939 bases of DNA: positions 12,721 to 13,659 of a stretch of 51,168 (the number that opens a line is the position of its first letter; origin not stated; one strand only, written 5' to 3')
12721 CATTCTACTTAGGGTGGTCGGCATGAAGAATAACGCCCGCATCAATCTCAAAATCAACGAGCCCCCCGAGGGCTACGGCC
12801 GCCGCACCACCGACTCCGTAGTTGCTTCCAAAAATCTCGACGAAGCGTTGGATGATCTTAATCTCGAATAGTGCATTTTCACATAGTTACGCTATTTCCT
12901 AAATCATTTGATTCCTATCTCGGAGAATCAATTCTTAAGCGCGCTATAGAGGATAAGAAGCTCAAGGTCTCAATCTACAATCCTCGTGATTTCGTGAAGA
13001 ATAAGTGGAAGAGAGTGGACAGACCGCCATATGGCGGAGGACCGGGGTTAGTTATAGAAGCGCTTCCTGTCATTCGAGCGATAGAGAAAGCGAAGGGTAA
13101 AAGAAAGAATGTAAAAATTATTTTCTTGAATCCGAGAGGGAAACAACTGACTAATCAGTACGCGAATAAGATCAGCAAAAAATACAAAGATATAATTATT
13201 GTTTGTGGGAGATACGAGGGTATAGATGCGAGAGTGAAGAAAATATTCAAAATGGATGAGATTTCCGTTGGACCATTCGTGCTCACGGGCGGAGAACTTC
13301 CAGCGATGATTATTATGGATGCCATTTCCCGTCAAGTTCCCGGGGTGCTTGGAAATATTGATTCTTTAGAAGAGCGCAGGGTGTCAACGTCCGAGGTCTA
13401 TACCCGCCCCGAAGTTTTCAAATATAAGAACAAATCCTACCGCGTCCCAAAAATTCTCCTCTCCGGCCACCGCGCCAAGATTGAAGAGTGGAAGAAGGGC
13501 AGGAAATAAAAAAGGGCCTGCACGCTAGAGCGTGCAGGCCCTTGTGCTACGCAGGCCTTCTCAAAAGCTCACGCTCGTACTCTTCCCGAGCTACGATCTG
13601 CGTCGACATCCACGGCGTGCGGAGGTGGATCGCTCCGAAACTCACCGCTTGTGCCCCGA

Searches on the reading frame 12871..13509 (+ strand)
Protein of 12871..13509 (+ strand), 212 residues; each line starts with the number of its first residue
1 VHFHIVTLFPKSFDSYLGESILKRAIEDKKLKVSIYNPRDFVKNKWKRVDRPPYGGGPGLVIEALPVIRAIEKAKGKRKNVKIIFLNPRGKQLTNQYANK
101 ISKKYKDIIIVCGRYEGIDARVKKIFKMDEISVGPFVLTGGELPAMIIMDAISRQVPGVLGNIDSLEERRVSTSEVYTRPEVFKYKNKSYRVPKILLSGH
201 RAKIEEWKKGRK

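Call 79: search_protein_families(library=pfam, proteins=[window:12871-13509:+], max_evalue=0.01)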
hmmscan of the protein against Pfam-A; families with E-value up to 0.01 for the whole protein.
window:12871-13509:+ (212 aa): 1 family
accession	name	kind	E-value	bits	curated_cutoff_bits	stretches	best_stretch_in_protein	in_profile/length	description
PF01746.26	tRNA_m1G_MT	-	5.9e-38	131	27.3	1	23-209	2-183/195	tRNA (Guanine-1)-methyltransferase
